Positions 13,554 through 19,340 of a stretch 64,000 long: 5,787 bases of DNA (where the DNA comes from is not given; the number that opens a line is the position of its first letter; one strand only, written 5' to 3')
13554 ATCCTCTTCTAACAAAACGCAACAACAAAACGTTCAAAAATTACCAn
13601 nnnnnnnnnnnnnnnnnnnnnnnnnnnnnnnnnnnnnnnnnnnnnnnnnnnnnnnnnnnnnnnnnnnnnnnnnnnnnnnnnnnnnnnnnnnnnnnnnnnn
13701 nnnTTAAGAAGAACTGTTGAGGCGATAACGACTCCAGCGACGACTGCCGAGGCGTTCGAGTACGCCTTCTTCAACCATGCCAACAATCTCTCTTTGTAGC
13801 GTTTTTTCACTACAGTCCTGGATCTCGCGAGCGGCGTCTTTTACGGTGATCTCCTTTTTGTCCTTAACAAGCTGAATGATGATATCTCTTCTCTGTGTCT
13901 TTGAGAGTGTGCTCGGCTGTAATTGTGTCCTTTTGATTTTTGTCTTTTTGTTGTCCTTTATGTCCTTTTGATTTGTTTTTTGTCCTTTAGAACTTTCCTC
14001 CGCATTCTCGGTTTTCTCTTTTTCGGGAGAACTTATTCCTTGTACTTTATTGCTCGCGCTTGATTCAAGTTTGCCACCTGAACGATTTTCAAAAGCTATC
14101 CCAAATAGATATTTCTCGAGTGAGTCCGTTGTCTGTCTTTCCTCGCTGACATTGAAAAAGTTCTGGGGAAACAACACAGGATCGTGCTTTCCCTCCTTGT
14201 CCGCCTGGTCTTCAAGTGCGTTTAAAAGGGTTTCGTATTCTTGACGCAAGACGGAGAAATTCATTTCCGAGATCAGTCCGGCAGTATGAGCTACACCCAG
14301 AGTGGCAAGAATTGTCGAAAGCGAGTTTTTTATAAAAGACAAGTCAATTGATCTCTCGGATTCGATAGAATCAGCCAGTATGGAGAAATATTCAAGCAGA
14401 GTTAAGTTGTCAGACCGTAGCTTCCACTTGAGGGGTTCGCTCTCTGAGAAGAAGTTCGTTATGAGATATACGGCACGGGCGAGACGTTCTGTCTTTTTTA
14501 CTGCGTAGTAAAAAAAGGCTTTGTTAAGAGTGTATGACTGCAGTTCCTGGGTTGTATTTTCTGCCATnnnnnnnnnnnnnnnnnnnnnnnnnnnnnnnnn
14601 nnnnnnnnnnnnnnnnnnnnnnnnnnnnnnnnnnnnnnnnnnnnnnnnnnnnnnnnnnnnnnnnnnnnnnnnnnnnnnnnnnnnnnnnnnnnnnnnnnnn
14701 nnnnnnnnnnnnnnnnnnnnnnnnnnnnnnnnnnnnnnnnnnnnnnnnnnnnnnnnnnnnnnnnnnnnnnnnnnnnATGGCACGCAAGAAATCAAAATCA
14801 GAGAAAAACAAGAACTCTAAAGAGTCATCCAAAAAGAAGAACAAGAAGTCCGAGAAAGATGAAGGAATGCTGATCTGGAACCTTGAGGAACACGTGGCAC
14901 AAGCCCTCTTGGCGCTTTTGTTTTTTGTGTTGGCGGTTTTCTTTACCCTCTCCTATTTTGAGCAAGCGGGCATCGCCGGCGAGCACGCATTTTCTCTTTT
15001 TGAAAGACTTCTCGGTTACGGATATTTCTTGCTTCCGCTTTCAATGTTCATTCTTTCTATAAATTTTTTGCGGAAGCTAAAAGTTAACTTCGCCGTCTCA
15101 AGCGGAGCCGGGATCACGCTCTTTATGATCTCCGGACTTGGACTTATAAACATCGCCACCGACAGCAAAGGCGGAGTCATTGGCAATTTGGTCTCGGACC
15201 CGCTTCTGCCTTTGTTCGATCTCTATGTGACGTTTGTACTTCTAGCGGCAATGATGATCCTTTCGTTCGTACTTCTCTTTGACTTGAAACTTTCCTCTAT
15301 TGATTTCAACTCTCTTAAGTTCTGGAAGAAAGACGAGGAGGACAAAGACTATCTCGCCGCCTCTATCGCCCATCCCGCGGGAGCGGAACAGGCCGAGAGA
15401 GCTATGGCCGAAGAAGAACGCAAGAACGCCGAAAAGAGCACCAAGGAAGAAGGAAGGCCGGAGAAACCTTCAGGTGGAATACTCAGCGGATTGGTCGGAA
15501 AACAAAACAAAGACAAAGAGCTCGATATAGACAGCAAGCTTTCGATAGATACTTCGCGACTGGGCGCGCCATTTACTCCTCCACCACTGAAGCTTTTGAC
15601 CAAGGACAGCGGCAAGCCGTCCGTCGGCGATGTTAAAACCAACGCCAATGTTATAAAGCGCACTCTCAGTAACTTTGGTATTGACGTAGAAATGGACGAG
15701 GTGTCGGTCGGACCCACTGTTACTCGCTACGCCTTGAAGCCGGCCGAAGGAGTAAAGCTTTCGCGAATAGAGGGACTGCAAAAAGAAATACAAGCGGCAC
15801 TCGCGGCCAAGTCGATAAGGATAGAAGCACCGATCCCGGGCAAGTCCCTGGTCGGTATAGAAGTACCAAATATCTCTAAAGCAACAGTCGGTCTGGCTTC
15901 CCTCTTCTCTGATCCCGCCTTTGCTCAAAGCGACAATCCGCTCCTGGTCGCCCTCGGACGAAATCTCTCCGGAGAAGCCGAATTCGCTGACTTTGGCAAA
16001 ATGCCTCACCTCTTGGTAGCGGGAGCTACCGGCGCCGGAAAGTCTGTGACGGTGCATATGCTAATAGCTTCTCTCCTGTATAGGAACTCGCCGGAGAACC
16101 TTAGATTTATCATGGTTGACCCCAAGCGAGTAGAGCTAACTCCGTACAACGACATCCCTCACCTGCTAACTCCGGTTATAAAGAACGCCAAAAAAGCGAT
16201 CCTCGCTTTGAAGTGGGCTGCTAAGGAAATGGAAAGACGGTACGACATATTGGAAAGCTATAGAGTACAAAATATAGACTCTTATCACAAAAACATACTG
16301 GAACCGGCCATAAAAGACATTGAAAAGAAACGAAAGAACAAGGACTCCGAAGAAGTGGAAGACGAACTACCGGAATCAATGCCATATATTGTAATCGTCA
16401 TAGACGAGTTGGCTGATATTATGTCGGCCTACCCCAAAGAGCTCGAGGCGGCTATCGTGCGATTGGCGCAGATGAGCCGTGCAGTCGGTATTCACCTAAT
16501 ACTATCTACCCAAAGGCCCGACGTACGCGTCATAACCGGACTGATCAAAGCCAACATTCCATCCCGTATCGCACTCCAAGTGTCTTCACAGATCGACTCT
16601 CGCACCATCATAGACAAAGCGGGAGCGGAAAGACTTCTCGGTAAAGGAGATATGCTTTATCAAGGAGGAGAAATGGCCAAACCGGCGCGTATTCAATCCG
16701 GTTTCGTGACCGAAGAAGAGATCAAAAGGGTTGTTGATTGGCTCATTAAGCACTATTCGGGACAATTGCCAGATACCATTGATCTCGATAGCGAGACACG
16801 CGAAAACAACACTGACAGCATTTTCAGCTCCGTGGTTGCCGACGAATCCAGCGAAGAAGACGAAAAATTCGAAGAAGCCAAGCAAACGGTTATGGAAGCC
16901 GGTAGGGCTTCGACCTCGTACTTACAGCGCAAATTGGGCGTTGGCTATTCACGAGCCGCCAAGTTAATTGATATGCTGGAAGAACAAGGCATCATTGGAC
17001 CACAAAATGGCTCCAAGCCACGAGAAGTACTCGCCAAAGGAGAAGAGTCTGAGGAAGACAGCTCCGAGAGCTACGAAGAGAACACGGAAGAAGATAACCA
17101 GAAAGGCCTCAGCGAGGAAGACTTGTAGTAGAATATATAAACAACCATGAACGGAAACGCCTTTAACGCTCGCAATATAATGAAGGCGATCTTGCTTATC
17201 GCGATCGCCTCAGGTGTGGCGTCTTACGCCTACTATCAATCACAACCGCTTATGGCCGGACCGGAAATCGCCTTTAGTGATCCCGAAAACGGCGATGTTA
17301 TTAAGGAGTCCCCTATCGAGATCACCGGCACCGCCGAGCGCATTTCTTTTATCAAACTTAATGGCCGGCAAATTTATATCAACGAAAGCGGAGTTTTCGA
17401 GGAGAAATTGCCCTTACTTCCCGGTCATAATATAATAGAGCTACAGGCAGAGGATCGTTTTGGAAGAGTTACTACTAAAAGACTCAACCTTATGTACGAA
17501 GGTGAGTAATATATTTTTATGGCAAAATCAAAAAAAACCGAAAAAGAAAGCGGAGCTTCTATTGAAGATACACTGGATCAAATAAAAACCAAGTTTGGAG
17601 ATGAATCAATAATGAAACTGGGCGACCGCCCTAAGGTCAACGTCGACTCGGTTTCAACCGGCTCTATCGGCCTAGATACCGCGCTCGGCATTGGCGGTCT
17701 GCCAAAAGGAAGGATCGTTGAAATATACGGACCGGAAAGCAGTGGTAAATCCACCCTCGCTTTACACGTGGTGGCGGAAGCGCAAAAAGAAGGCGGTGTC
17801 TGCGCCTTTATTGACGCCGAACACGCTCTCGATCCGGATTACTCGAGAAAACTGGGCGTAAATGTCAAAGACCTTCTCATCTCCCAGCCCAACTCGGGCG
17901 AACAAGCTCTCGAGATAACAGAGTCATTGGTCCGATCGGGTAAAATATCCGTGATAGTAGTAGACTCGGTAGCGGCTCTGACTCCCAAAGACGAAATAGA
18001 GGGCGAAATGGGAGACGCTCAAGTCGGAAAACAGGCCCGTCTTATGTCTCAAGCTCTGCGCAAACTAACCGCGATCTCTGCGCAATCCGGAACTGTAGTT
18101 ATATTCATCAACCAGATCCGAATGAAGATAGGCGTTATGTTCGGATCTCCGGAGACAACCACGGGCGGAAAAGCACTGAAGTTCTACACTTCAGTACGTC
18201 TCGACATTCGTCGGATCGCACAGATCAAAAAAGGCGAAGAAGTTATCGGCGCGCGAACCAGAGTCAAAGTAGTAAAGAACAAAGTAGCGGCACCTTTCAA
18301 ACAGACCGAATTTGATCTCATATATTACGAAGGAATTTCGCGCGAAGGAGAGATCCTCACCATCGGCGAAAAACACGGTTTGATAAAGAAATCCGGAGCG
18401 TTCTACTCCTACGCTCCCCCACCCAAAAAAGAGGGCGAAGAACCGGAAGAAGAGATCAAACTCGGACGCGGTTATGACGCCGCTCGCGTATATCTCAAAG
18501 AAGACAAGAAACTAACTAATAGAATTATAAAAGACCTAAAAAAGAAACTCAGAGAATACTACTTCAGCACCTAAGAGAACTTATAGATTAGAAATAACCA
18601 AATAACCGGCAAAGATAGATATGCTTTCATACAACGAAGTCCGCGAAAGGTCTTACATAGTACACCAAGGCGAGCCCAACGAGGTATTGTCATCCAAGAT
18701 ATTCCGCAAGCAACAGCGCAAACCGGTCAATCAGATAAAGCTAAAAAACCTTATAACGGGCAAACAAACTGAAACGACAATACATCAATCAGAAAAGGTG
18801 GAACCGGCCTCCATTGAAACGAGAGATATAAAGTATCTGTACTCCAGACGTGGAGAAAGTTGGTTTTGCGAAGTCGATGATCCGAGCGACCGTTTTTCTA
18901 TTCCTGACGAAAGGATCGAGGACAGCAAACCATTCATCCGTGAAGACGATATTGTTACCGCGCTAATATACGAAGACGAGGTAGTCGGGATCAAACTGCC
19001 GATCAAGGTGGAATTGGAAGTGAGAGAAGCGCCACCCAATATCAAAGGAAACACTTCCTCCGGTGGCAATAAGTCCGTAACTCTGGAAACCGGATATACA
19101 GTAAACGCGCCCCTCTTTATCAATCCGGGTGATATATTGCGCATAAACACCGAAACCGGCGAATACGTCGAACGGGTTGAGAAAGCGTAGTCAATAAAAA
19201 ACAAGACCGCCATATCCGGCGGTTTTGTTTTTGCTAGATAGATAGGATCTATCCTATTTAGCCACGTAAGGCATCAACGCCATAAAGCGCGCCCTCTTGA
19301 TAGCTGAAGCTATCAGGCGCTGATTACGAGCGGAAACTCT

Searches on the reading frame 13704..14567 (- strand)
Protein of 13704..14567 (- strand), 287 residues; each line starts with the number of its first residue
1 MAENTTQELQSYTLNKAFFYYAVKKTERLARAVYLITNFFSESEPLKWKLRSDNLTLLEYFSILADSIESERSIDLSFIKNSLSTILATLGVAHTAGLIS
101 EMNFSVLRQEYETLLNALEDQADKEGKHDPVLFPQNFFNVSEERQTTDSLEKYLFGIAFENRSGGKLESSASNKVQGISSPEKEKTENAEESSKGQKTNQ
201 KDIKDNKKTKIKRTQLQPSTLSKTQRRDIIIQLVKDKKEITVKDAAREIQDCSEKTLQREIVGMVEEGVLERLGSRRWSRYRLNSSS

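Call 17: search_protein_families(library=pfam, proteins=[window:13704-14567:-], max_evalue=0.001)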
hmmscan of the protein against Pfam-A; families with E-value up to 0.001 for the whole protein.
window:13704-14567:- (287 aa): 0 families

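Call 64: search_protein_families(library=ncbifam, proteins=[window:13704-14567:-], max_evalue=0.01)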
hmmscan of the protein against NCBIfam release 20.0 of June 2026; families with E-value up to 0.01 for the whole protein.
window:13704-14567:- (287 aa): 1 family
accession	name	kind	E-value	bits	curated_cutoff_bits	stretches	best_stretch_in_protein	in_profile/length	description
NF041397.1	TranRegGlpR_Halo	equivalog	0.0017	18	300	1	224-272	4-51/253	HTH-type transcriptional regulator GlpR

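Call 66: find_encoding_contigs(protein=window:13704-14567:-, flank=10000, max_places=6)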
Protein window:13704-14567:- (287 aa): no gene with exactly this product is on record in the collection.

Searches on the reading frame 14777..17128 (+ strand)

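Call 17: search_protein_families(library=pfam, proteins=[window:14777-17128:+], max_evalue=0.001)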
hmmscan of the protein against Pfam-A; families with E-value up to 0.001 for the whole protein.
window:14777-17128:+ (783 aa): 7 families
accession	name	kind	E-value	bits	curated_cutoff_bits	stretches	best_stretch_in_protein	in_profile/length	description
PF01580.24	FtsK_SpoIIIE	-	4.8e-57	193.4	24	1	376-582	5-220/221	FtsK/SpoIIIE family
PF17854.6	FtsK_alpha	-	8.4e-29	100.2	22.9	1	269-365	2-101/101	FtsK alpha domain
PF09397.16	FtsK_gamma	-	7.8e-28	96.4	30.6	1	693-753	2-62/63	Ftsk gamma domain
PF13491.11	FtsK_4TM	-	7.2e-07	29.5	23.1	1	65-173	48-164/171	4TM region of DNA translocase FtsK/SpoIIIE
PF01935.23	DUF87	-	3.6e-06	27.7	23.2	1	410-536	24-145/220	Helicase HerA, central domain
PF12846.13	AAA_10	-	0.00076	19.1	27.5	0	409-546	21-150/362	AAA-like domain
PF13401.12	AAA_22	-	0.00085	20.1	27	0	411-579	7-123/130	AAA domain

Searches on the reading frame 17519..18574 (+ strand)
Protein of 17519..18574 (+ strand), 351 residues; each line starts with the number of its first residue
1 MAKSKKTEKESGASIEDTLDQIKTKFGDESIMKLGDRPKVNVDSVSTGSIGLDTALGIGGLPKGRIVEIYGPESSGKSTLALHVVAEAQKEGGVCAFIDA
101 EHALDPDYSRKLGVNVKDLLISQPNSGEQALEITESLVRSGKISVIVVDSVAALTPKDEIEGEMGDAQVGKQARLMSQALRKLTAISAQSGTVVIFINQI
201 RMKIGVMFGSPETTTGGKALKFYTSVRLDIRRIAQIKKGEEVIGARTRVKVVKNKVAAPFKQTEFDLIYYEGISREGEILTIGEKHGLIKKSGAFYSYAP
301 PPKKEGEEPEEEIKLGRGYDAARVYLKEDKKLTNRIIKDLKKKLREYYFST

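Call 17: search_protein_families(library=pfam, proteins=[window:17519-18574:+], max_evalue=0.001)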
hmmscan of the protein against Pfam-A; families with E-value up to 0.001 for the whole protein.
window:17519-18574:+ (351 aa): 8 families
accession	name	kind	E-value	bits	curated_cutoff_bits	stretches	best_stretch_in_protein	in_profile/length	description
PF00154.27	RecA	-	1.4e-135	451.3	27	1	15-274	3-262/262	recA bacterial DNA recombination protein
PF08423.17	Rad51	-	3.7e-11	43.2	22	1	42-232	5-211/244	Rad51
PF21096.2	RecA_C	-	4.3e-11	43.2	27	1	277-344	1-56/57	RecA C-terminal domain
PF06745.19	ATPase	-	2.2e-08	34.2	26.6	1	45-103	1-59/231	KaiC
PF13191.12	AAA_16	-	2.9e-05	25.1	32.6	1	63-199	23-140/167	AAA ATPase domain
PF13481.12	AAA_25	-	0.00011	22.4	27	0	59-89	28-58/195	AAA domain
PF01637.24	ATPase_2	-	0.00012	22.4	33.2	1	65-122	21-69/225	ATPase domain predominantly from Archaea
PF02283.22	CobU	-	0.00022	21.3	27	1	69-204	3-129/168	Cobinamide kinase / cobinamide phosphate guanyltransferase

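Call 31: find_encoding_contigs(protein=window:17519-18574:+, flank=10000, max_places=4)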
Protein window:17519-18574:+ (351 aa): 1 contig read that carries it; 1 place shown.
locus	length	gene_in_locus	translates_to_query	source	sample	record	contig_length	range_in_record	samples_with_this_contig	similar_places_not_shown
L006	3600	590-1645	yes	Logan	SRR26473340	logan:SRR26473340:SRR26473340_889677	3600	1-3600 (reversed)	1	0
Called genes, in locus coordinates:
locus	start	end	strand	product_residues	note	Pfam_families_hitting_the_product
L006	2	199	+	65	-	?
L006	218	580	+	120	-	PF09136:Glucodextran_B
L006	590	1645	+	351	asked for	PF00154:RecA_N, PF08423:Rad51, PF06745:ATPase (weak), PF21096:RecA_C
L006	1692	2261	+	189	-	PF08207:EFP_N (weak), PF01132:EFP (weak), PF09285:Elong-fact-P_C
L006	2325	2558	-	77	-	PF01084:Ribosomal_S18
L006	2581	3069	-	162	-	PF00436:SSB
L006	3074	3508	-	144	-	PF01250:Ribosomal_S6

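Call 36: list_cluster_members(proteins=[P0019, window:17519-18574:+, window:5398-6087:-])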
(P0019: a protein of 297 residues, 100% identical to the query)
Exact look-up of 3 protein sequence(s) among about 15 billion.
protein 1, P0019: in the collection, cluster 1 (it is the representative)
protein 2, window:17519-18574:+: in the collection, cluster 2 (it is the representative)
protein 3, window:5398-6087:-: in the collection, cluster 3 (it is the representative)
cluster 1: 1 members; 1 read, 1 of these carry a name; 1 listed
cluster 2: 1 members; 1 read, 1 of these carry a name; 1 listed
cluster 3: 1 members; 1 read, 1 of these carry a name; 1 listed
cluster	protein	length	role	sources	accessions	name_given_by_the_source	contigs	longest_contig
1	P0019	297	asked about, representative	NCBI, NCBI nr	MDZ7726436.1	MAG: hypothetical protein U5L75_02550 [Candidatus Campbellbacteria bacterium] | hypothetical protein [Candidatus Campbellbacteria bacterium]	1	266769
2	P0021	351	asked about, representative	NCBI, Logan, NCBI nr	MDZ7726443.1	MAG: recombinase RecA [Candidatus Campbellbacteria bacterium] | recombinase RecA [Candidatus Campbellbacteria bacterium]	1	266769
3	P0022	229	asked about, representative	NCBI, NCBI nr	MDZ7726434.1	MAG: tetratricopeptide repeat protein [Candidatus Campbellbacteria bacterium] | tetratricopeptide repeat protein [Candidatus Campbellbacteria bacterium]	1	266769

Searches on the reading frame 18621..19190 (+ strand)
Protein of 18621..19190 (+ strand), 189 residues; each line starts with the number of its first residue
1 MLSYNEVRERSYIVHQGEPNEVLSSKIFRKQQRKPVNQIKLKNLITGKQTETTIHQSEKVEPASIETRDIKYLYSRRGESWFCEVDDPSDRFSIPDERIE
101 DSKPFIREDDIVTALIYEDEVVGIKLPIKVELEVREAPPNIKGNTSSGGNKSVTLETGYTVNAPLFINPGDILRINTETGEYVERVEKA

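Call 26: search_protein_families(library=pfam, proteins=[window:18621-19190:+], max_evalue=0.0001)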
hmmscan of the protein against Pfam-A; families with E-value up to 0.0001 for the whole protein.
window:18621-19190:+ (189 aa): 2 families
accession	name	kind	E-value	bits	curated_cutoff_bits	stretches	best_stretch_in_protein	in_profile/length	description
PF09285.17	Elong-fact-P_C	-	6.5e-24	83.8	25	1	130-185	1-56/56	Elongation factor P, C-terminal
PF08207.18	EFP_N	-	5.8e-07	29.9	23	1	5-60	3-58/58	Elongation factor P (EF-P) KOW-like domain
